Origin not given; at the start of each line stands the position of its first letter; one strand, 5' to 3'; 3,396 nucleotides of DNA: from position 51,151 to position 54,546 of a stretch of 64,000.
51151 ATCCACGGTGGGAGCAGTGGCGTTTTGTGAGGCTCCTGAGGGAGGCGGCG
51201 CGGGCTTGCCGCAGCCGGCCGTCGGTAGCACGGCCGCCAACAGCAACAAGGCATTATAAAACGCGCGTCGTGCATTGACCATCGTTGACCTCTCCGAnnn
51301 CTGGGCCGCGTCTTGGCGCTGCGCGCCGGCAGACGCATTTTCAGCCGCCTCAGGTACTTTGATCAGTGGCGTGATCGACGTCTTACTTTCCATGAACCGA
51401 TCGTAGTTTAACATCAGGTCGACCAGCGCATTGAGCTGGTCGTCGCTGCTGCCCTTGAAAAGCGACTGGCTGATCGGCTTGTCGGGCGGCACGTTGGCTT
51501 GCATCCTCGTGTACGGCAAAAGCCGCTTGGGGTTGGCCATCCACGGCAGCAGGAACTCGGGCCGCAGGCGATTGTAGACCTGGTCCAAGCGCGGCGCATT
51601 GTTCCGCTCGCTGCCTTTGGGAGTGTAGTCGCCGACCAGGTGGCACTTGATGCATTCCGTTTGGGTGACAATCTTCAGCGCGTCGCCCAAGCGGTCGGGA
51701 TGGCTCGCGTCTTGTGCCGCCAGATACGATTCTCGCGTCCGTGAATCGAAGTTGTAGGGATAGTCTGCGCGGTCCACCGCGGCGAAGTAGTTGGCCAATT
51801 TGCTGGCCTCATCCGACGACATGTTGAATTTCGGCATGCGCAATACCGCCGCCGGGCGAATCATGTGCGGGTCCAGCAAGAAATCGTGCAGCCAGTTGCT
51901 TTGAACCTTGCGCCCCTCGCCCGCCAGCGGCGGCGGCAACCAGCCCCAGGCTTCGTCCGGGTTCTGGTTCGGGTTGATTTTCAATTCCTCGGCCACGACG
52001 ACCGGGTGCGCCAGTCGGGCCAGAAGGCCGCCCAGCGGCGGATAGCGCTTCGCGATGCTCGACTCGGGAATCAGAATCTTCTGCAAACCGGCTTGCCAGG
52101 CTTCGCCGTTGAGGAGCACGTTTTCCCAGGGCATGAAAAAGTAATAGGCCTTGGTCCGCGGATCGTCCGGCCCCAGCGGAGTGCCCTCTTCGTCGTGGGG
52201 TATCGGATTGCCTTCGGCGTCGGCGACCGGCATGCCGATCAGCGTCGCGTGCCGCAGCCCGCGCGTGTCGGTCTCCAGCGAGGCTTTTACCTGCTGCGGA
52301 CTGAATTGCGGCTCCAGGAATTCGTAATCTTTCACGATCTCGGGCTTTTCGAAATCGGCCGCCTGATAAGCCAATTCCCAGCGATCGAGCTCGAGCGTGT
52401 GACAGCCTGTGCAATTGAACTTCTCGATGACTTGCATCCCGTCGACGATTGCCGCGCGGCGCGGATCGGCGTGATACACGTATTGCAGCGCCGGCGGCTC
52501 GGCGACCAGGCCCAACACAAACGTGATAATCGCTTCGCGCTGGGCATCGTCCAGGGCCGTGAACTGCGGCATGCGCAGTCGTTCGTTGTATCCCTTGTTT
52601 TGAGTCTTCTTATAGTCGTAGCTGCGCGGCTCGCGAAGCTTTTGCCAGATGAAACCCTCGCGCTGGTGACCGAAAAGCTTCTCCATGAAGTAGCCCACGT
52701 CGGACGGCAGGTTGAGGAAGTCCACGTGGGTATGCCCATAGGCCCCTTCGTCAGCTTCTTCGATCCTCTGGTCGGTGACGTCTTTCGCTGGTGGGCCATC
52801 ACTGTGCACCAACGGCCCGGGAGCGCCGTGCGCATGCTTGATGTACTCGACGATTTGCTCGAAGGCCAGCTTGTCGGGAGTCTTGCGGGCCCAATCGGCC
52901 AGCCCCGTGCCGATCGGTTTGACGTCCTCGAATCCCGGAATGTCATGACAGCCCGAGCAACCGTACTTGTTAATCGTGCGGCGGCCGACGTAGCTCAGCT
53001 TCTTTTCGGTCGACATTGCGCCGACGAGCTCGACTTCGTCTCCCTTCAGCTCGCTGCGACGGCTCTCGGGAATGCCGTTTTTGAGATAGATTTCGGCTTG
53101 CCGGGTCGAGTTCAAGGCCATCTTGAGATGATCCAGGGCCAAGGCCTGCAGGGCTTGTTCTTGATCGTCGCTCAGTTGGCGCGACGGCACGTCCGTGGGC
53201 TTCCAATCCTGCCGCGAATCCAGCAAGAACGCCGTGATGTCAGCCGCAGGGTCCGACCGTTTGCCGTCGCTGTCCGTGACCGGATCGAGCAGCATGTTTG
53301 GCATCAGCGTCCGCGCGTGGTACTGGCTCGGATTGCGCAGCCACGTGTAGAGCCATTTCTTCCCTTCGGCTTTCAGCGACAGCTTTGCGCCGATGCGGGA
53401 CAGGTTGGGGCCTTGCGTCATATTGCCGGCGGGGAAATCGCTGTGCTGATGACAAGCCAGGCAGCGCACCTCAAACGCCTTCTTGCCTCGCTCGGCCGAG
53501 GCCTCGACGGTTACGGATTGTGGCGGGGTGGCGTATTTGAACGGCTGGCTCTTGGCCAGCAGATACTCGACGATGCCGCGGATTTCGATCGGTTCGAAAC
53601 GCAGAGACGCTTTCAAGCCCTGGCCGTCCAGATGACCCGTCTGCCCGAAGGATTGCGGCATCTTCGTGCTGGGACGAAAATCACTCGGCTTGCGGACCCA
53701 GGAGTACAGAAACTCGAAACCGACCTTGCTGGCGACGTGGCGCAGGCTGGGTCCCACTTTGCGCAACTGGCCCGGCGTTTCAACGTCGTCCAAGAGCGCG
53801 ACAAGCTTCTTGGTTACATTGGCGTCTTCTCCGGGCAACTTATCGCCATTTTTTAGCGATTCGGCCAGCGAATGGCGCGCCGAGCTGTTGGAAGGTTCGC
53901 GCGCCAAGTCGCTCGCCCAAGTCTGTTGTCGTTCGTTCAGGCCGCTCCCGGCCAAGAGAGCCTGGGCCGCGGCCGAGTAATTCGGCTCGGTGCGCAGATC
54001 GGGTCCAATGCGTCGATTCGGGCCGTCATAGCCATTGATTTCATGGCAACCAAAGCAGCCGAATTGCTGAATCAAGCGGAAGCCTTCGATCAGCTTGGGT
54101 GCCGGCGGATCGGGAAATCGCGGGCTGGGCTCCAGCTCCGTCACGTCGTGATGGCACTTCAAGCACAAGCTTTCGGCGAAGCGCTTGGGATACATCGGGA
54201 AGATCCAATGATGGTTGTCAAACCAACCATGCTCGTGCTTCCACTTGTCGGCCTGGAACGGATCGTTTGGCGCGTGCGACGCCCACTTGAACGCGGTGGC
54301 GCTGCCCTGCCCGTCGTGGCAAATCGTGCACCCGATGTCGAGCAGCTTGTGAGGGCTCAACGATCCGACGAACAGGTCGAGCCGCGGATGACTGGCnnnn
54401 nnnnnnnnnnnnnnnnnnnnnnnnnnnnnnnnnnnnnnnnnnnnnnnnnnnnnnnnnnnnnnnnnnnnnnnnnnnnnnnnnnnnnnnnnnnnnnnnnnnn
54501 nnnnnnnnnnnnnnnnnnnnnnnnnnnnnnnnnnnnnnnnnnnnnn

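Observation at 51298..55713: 1471-aa octahaem cytochrome c with TM anchor, coiled coil and PDZ-like domain in the position of cytochrome c1/f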

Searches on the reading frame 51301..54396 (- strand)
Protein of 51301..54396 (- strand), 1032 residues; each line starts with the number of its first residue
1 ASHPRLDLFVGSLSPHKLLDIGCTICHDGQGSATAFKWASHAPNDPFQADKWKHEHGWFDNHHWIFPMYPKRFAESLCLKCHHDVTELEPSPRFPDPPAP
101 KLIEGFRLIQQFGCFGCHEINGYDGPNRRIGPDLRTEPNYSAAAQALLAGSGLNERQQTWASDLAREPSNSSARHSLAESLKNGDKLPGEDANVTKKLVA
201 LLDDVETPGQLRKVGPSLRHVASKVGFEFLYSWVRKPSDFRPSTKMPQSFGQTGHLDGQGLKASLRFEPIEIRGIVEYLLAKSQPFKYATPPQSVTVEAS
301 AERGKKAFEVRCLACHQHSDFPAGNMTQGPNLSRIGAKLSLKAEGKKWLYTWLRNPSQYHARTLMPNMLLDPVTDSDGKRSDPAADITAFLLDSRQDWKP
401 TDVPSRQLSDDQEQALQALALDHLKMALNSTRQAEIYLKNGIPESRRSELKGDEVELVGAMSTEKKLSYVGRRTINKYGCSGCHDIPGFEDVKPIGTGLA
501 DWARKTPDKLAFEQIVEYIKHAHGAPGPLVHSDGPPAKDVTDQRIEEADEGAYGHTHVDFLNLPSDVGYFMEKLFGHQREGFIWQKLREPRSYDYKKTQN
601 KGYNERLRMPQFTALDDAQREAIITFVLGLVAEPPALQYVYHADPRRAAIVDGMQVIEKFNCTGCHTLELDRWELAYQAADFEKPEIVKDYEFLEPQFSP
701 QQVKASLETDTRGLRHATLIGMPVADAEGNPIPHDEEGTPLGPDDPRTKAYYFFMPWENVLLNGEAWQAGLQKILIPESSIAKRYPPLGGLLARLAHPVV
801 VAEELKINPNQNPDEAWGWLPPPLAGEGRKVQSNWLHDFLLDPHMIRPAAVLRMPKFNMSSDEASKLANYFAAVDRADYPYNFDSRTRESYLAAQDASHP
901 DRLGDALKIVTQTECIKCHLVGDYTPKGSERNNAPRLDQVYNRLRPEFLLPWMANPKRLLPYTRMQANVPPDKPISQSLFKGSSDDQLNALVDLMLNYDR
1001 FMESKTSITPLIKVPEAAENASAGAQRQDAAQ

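Call 27: find_related_loci(query=A2, collection=genome_contigs, flank=8000)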
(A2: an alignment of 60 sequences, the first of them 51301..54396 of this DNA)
Query A2 (1032 aa) in genome_contigs; peptide patterns used: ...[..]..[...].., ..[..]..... (x = any residue, [..] = any of these).
600 stretches matched a pattern (row limit reached: there are more); 590 encode a relative of the query (tblastn E <= 1e-3); the best 80 are kept; 80 distinct loci.
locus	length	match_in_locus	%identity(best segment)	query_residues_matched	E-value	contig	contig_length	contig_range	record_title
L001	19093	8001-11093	69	1-1032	0e+0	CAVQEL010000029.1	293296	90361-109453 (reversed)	MAG: uncultured Planctomycetota bacterium isolate MFD02416.bin.2.111 genome assembly, contig: contig_39436, whole genome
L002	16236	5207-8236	69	1-1008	0e+0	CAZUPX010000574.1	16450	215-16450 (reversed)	MAG TPA_asm: uncultured Planctomycetaceae bacterium isolate binchicken_co165_115 genome assembly, contig: k141_2557322,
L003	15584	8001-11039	67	1-1013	0e+0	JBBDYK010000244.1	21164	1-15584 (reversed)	MAG: Pirellulales bacterium isolate LejiaD_2_63_9 Lejia_D_4037_length_21164_cov_5, whole genome shotgun sequence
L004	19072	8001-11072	67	1-1013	0e+0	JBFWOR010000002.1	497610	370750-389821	MAG: Pirellulales bacterium isolate CA_2019_TPBF_140 NODE_135_length_497610_cov_22.334428_TPBF, whole genome shotgun seq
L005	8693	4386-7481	67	1-1032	0e+0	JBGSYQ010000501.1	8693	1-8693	MAG: Pirellulales bacterium isolate JTS-RE94 k141_9803318, whole genome shotgun sequence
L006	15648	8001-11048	65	1-1013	0e+0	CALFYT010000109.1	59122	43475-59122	MAG TPA_asm: uncultured Planctomycetaceae bacterium isolate SRR7515930_bin.114_CONCOCT_v1.1_MAG genome assembly, contig:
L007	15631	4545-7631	66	1-1032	0e+0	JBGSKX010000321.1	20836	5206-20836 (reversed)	MAG: Pirellulales bacterium isolate JTS-AC191 k141_4553932, whole genome shotgun sequence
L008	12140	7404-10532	53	1-1014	0e+0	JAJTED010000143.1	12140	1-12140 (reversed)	MAG: Planctomycetaceae bacterium isolate 49628_E33.1 Sample_49628_scaffold_12243, whole genome shotgun sequence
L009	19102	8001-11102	53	1-1013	0e+0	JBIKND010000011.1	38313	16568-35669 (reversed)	MAG: Pirellulales bacterium isolate ME2014-09-21_3300035681_group5_bin192 Rohwer_bin1714_scaffold_423_c1, whole genome s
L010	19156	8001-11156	53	1-1013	0e+0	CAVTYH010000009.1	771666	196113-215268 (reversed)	MAG: Pirellulales bacterium isolate MFD04944.bin.2.167 genome assembly, contig: contig_87106, whole genome shotgun seque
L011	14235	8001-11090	54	1-1013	0e+0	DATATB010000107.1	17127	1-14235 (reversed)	MAG TPA_asm: Pirellulales bacterium isolate SMAG_U5535 k141_2901396, whole genome shotgun sequence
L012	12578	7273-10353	52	1-1001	0e+0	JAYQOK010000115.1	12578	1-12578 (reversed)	MAG: Candidatus Kuenenia sp. isolate SD3114_S44.rosella.041_sub NODE_1760_length_12578_cov_4.2667, whole genome shotgun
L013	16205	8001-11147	52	1-1032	0e+0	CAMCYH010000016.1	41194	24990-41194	MAG: Candidatus Kuenenia stuttgartiensis isolate MiE-22jul19-96 genome assembly, contig: MiE-22jul19-C692, whole genome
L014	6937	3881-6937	53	1-1001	0e+0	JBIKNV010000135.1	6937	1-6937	MAG: Pirellulales bacterium isolate ME2014-10-11_3300043567_group5_bin50 Rohwer_bin1675_scaffold_7503_c2, whole genome s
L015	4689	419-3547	53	1-1013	0e+0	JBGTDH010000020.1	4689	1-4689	MAG: Pirellulales bacterium isolate JTS-RE139 k141_11482238, whole genome shotgun sequence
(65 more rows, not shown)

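Call 40: predict_structure(alignment_id=A2)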
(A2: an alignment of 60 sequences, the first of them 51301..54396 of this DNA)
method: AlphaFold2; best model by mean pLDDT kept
length: 1032 residues; sequences in the alignment: 60
mean_pLDDT: 72.4   pTM: 0.72
mean pLDDT of the five models: 72.4, 70.5, 67.3, 66.8, 66.3
residues with pLDDT >= 90: 240; 70-90: 414; 50-70: 168; < 50: 210
segments of 3 or more residues with pLDDT < 50: 1-41, 57-84, 116-128, 206-209, 362-364, 485-557, 577-585, 590-596, 631-640, 1018-1032
pLDDT, mean of each block of 10 residues (from residue 1): 32 38 28 40 57 53 33 40 51 56 70 54 47 53 74 89 71 87 84 77 57 57 89 90 80 75 90 91 84 92 90 85 80 91 90 74 54 82 93 91 92 95 86 94 85 84 94 75 48 40 33 44 41 39 39 43 57 48 47 48 65 77 61 45 75 81 84 95 90 90 94 94 80 90 82 92 92 92 88 80 78 69 82 87 73 69 88 84 80 92 90 79 76 74 87 83 73 90 93 89 81 62 38 31
secondary structure, 60 per line:
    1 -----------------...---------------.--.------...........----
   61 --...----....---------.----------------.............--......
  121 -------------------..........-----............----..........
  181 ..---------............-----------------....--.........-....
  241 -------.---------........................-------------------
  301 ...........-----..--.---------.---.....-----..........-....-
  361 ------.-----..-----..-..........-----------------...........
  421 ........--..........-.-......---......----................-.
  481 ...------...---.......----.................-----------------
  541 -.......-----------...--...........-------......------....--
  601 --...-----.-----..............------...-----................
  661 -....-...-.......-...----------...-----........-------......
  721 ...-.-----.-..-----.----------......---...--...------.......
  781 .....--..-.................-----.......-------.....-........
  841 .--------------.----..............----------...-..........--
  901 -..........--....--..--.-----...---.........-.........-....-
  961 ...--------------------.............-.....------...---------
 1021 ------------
elements in order (helices of 4 or more, strands of 3 or more residues): H46-56 H70-73 H100-112 H115-120 H140-149 H155-166 H171-182 H192-203 H221-224 H227-235 H237-240 H258-281 H301-311 H335-339 H345-354 H356-359 H383-392 H410-428 H431-440 H444-449 H453-457 H463-478 H480-483 H496-502 H507-523 H542-548 H565-575 H583-588 H595-598 H617-629 H645-660 H662-665 E667-669 E671-677 H700-707 E715-723 E751-756 E760-762 E765-767 E774-777 E781-785 H791-807 H813-819 H827-830 H833-841 H861-874 H889-898 H902-911 H914-917 H937-943 H946-954 H956-959 H984-996 H998-1002

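Call 42: fold_search(model_id=the predicted structure, library=pdb)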
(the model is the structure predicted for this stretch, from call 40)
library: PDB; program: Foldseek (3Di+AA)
matches with E <= 10: 99; with E <= 0.001: 0
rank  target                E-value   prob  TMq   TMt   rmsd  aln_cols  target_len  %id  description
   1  3oa8_B                4.8e-01  0.92  0.09  0.45  11.1       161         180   20  Diheme SoxAX (released 2011-05-18)
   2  7zs1                  1.0e+00  0.08  0.06  0.19  19.8       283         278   14  Diheme cytochrome c Kustd1711 from Kuenenia stuttgartiensis, M292C mutant (released 2023-05-17)
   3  7zs0                  1.2e+00  0.63  0.08  0.26  12.9       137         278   19  Diheme cytochrome c Kustd1711 from Kuenenia stuttgartiensis (released 2023-05-17)
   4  7zs2                  1.3e+00  0.60  0.08  0.26  12.9       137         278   19  Diheme cytochrome c Kustd1711 from Kuenenia stuttgartiensis, M292H mutant (released 2023-05-17)
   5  6hu9_D                1.3e+00  0.30  0.08  0.28  15.6       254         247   14  III2-IV2 mitochondrial respiratory supercomplex from S. cerevisiae (released 2018-12-26)
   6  7tqz_K                2.0e+00  0.01  0.04  0.08  23.2       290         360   11  Apo CaKip3[2-482] in complex with a microtubule (released 2022-07-13)
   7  6zga_F                2.0e+00  0.01  0.04  0.05  18.8       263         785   10  COPII on membranes, inner coat (released 2021-02-17)
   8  3o0r_C                2.2e+00  0.47  0.08  0.45   5.8       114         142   22  Crystal structure of nitric oxide reductase from Pseudomonas aeruginosa in complex with antibody fragment (released 2010-12-29)
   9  7e1v_C                2.3e+00  0.11  0.08  0.27  20.8       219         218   16  Cryo-EM structure of apo hybrid respiratory supercomplex consisting of Mycobacterium tuberculosis complexIII and Mycob (released 2021-10-13)
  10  5i5l                  2.3e+00  0.02  0.04  0.07  17.8       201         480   10  The photosensory module (PAS-GAF-PHY) of the bacterial phytochrome Agp1 (AtBphP1) in the Pr form, chromophore modelled w (released 2016-08-03)
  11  9qzo                  2.3e+00  0.01  0.06  0.09  29.5       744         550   10  Cryo-EM structure of rat SLCO2A1 in the apo state. (released 2026-02-11)
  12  4rq9                  2.5e+00  0.02  0.04  0.09  18.0       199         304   11  Crystal structure of the chromophore-binding domain of Stigmatella aurantiaca bacteriophytochrome (Thr289His mutant) in  (released 2016-05-11)
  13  2uyu_A                3.2e+00  0.03  0.05  0.12  16.4       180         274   11  L-RHAMNULOSE-1-PHOSPHATE ALDOLASE FROM ESCHERICHIA COLI (MUTANT A88F- E192A) (released 2008-01-15)
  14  9r2r_C                3.2e+00  0.02  0.04  0.15  15.9       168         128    9  De novo designed M7 protein fold (released 2025-05-14)
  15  5tj4_C                3.6e+00  0.04  0.06  0.09  16.9       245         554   13  Gasdermin-B C-terminal domain containing the polymorphism residues Gly299:Pro306 fused to maltose binding protein (released 2017-02-01)
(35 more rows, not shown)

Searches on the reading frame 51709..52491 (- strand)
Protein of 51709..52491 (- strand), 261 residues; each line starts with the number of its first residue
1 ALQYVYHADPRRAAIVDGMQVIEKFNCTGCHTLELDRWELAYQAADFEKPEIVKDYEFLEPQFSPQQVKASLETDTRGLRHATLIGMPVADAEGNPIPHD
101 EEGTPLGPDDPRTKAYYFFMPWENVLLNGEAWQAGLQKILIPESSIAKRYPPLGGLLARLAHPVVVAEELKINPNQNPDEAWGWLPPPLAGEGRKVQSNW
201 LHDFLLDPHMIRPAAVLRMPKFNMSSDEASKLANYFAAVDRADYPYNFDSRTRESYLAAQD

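Call 45: search_protein_families(library=pfam, proteins=[window:51709-52491:-], max_evalue=1)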
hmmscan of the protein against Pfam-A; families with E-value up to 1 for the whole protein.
seq(261 aa): 2 families
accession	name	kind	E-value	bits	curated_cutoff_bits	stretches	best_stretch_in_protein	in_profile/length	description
PF02433.20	FixO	-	0.042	13.8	29.6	1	187-247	104-165/219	Cytochrome C oxidase, mono-heme subunit/FixO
PF00034.26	Cytochrom_C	-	0.076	14.8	21.3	0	16-35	2-20/90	Cytochrome c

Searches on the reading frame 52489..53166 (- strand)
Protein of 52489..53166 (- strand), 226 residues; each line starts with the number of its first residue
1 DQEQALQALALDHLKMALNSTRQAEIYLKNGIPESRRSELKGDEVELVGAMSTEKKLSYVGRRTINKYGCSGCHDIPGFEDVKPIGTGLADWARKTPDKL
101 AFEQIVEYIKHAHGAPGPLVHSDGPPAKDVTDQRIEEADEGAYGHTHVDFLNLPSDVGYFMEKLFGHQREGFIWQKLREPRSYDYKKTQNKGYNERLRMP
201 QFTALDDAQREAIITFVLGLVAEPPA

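Call 45: search_protein_families(library=pfam, proteins=[window:52489-53166:-], max_evalue=1)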
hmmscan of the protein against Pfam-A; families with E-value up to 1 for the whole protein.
seq(226 aa): 3 families
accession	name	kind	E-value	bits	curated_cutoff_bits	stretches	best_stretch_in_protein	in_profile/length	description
PF13442.11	Cytochrome_CBB3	-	0.00017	22.3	27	1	61-115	6-47/68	Cytochrome C oxidase, cbb3-type, subunit III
PF00034.26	Cytochrom_C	-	0.00023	22.8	21.3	1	190-219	59-88/90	Cytochrome c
PF14495.11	Cytochrom_C550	-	0.16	12.1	27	0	61-111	29-78/136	Cytochrome c-550 domain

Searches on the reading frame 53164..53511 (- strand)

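Call 45: search_protein_families(library=pfam, proteins=[window:53164-53511:-], max_evalue=1)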
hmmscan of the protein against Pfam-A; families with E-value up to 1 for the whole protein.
seq(116 aa): 3 families
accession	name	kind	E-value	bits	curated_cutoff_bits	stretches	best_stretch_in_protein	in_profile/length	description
PF00034.26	Cytochrom_C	-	2.3e-07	32.5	21.3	1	6-97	1-87/90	Cytochrome c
PF13442.11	Cytochrome_CBB3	-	0.0052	17.5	27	1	5-62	2-45/68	Cytochrome C oxidase, cbb3-type, subunit III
PF02433.20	FixO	-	0.019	14.9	29.6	1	29-73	98-137/219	Cytochrome C oxidase, mono-heme subunit/FixO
